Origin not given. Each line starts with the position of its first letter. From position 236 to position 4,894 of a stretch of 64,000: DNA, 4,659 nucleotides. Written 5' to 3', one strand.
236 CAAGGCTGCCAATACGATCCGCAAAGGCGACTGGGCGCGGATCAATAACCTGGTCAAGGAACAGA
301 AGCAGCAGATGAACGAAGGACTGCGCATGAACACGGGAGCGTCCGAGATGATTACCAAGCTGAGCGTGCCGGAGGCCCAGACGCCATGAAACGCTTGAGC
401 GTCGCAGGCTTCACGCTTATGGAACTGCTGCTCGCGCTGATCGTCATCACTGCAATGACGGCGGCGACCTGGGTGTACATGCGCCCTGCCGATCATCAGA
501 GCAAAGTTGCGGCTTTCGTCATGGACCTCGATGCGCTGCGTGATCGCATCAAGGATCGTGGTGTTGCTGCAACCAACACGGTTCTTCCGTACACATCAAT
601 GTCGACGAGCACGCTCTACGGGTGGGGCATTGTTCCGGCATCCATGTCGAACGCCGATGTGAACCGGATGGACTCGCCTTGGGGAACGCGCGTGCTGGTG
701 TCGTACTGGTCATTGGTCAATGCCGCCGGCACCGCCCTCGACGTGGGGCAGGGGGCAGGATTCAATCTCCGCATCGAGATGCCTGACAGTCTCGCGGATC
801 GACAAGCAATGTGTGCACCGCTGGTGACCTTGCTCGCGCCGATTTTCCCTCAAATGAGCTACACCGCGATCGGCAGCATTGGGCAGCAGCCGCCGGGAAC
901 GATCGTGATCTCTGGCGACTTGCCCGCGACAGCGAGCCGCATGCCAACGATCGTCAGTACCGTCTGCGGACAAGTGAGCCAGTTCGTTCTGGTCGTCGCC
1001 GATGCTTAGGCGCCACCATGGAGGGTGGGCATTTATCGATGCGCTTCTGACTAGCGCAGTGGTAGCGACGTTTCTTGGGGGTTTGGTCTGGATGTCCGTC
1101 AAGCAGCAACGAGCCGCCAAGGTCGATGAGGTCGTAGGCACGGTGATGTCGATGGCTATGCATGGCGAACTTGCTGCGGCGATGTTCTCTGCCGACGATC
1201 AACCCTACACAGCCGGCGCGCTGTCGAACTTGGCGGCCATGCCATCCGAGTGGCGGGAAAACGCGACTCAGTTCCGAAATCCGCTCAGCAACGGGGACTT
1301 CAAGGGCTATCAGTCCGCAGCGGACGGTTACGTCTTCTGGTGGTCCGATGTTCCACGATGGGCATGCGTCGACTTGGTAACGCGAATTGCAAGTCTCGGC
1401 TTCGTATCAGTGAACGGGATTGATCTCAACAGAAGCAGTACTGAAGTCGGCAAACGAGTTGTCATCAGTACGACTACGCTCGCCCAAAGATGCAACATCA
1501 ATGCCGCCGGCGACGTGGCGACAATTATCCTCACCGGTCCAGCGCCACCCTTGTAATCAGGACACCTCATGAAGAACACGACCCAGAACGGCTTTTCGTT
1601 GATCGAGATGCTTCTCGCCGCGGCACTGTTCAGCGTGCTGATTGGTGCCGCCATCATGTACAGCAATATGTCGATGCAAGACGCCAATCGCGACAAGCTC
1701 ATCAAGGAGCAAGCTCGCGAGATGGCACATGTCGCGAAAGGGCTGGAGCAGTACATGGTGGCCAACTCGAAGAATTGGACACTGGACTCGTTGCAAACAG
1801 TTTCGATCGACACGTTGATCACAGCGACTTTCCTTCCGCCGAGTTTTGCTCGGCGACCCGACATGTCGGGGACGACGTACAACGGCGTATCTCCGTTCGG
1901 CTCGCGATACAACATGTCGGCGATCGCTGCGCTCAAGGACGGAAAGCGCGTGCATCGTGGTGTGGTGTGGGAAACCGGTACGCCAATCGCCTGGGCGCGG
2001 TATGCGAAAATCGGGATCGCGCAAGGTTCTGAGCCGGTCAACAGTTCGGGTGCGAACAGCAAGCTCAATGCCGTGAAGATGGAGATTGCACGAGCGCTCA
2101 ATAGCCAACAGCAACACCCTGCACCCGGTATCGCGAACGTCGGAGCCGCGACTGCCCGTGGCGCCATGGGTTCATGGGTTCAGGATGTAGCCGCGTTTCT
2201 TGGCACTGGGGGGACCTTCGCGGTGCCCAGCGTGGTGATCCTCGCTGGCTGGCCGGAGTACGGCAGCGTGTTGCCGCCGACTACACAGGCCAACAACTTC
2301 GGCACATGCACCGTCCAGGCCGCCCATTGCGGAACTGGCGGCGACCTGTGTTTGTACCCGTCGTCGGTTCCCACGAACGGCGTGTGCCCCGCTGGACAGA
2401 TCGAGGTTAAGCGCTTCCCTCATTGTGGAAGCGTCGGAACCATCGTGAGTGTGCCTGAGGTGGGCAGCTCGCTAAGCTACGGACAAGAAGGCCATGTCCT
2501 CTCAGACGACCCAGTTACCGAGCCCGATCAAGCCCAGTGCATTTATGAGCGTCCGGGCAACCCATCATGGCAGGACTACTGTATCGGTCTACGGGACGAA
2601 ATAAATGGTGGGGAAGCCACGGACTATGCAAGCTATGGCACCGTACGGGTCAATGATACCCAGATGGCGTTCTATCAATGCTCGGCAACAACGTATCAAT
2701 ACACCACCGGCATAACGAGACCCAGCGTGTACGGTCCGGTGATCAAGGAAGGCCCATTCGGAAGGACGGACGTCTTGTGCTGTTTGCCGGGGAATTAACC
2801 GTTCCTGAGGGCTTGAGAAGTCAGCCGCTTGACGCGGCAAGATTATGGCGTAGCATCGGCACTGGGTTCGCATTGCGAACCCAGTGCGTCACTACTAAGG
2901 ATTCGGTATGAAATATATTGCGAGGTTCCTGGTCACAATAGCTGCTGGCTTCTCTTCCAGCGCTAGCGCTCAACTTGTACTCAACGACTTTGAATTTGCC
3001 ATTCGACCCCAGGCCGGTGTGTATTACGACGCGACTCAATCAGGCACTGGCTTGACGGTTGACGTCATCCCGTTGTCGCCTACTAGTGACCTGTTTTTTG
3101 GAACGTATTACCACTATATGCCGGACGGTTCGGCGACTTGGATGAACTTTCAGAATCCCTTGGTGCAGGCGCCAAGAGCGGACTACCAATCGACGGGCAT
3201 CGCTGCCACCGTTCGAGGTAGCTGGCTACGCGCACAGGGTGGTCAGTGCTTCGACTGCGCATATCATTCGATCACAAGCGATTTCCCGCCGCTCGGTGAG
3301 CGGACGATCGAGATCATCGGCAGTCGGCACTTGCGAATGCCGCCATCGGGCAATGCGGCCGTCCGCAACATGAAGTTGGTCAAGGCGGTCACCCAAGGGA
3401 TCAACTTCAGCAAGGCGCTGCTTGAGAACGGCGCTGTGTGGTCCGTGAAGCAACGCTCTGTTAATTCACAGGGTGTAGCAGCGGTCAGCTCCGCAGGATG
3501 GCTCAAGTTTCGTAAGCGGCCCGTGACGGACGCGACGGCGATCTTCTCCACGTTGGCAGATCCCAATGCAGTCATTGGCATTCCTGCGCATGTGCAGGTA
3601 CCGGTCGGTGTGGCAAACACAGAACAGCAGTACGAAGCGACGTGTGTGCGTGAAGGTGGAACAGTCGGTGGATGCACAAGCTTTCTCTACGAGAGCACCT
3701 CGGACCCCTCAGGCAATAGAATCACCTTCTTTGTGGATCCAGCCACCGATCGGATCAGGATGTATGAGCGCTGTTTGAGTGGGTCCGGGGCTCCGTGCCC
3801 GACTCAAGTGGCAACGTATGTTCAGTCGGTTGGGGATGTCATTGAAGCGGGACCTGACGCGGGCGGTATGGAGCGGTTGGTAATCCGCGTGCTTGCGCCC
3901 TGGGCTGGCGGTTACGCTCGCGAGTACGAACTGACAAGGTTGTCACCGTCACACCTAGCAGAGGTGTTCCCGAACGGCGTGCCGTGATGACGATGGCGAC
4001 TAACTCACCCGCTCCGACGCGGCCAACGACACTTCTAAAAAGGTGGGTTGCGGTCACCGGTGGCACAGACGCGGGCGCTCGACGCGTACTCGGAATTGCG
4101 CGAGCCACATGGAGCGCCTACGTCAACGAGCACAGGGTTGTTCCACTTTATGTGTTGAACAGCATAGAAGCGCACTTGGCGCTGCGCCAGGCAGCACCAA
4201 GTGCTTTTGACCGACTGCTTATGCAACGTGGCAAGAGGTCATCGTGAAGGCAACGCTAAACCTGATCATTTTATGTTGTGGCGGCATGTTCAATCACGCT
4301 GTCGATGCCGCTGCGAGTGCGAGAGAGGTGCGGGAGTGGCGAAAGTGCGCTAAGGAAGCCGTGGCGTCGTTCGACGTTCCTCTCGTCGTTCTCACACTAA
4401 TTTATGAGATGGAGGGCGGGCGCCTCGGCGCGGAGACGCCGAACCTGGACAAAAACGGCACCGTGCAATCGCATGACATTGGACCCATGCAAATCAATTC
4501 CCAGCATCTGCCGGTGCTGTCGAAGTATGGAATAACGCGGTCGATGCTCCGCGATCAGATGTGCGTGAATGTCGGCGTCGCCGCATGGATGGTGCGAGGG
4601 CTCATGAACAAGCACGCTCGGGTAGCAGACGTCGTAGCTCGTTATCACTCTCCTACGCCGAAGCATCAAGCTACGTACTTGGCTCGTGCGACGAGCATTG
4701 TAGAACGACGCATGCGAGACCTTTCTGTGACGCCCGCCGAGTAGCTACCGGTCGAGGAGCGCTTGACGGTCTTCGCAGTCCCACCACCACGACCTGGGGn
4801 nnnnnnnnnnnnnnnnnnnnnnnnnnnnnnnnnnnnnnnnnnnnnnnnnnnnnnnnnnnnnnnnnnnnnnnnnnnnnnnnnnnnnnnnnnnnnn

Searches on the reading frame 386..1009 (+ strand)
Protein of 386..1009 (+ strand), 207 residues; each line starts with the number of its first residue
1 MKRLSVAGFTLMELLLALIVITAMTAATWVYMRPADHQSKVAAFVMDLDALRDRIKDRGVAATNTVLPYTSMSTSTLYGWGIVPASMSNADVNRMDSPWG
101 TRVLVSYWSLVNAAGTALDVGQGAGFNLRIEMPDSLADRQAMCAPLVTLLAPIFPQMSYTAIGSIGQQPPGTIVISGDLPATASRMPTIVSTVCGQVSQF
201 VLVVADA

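Call 10: search_protein_families(library=ncbifam, proteins=[window:386-1009:+], max_evalue=0.01)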
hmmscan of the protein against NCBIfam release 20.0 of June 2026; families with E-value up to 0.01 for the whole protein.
window:386-1009:+ (207 aa): 3 families
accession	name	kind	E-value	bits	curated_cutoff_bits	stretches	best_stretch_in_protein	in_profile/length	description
TIGR01708.2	typeII_sec_gspH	equivalog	0.0009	19.3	80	1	7-64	2-59/169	type II secretion system minor pseudopilin GspH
NF040982.1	ComGD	equivalog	0.00095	19.6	70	1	7-57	2-52/139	competence type IV pilus minor pilin ComGD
TIGR02532.1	IV_pilin_GFxxxE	domain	0.0094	15.8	16.3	0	7-27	2-22/24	prepilin-type N-terminal cleavage/methylation domain-containing protein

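Call 68: find_encoding_contigs(protein=window:386-1009:+, flank=10000, max_places=2)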
Protein window:386-1009:+ (207 aa): no gene with exactly this product is on record in the collection.

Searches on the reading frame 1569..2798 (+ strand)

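Call 10: search_protein_families(library=ncbifam, proteins=[window:1569-2798:+], max_evalue=0.01)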
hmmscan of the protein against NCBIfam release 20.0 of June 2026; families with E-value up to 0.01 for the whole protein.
window:1569-2798:+ (409 aa): 5 families
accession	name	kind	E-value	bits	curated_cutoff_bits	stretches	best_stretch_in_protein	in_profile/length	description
TIGR02532.1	IV_pilin_GFxxxE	domain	1.2e-05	24.9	16.3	1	6-29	1-24/24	prepilin-type N-terminal cleavage/methylation domain-containing protein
NF041013.1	T4P_ComGE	equivalog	8.2e-05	22.6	49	1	6-62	3-58/83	competence type IV pilus minor pilin ComGE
TIGR01708.2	typeII_sec_gspH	equivalog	0.00034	20.6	80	1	6-54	1-45/169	type II secretion system minor pseudopilin GspH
NF007848.0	PRK10557.1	equivalog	0.00096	18.5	120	1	3-59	7-67/192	prepilin peptidase-dependent protein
NF007660.0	PRK10332.1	equivalog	0.0011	19.4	86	1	5-91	7-91/107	prepilin-type N-terminal cleavage/methylation domain-containing protein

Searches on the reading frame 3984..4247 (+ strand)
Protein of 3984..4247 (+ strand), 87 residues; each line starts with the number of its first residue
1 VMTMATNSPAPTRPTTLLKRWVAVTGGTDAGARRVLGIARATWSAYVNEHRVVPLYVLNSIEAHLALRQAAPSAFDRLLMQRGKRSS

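Call 9: search_protein_families(library=pfam, proteins=[window:3984-4247:+], max_evalue=0.01)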
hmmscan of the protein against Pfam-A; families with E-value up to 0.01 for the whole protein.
window:3984-4247:+ (87 aa): 0 families

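Call 51: search_protein_families(library=pfam, proteins=[window:3984-4247:+], max_evalue=10)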
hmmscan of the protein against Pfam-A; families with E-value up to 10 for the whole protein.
window:3984-4247:+ (87 aa): 1 family
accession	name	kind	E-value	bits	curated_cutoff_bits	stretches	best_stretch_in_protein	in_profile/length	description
PF19282.5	Exportin-T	-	0.26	9.7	27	1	39-84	383-428/687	Exportin-T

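Call 57: search_solved_structures(query=window:3984-4247:+, max_evalue=10)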
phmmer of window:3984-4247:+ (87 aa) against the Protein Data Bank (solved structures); distinct sequences matched with E-value up to 10: 7.
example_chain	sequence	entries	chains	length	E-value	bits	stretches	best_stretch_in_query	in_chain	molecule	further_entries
2vtu_J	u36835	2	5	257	0.28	14.7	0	38-60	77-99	MS2 COAT PROTEIN | COAT PROTEIN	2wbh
4hmw_A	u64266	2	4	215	0.28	14.7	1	10-49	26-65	Pyridoxamine 5'-phosphate oxidase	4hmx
9oh5_A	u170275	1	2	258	0.36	14.4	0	38-60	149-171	MS2 CPM58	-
9dka_A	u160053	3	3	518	0.92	13.1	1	19-84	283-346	URAT1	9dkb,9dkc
9iaq_A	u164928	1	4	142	0.99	13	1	35-62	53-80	HTH cro/C1-type domain-containing protein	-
9dk9_A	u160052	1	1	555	1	12.9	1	19-84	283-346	URAT1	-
5c3l_C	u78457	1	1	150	1.4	12.5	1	30-85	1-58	Nucleoporin Nup62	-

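Call 83: search_protein_families(library=ncbifam, proteins=[window:3984-4247:+], max_evalue=10)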
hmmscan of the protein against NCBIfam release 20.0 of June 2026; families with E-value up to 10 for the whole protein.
window:3984-4247:+ (87 aa): 0 families

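Call 84: search_protein_families(library=phrogs, proteins=[window:3984-4247:+], max_evalue=1)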
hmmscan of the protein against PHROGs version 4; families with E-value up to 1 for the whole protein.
window:3984-4247:+ (87 aa): 1 family
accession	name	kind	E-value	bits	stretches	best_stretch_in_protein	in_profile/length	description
phrog_2328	-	transcription regulation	0.049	14.4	1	22-65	24-67/128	transcriptional repressor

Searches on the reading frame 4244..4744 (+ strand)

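Call 10: search_protein_families(library=ncbifam, proteins=[window:4244-4744:+], max_evalue=0.01)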
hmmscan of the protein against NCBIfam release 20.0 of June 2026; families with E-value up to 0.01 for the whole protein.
window:4244-4744:+ (166 aa): 2 families
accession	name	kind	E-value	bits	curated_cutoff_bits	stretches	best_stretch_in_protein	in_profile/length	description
NF010463.0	PRK13888.1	equivalog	7.3e-19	68.6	246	1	29-148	11-126/211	conjugal transfer protein TrbN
NF011856.0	PRK15328.1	equivalog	8.5e-10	38.4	208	1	32-158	18-140/160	type III secretion system invasion protein IagB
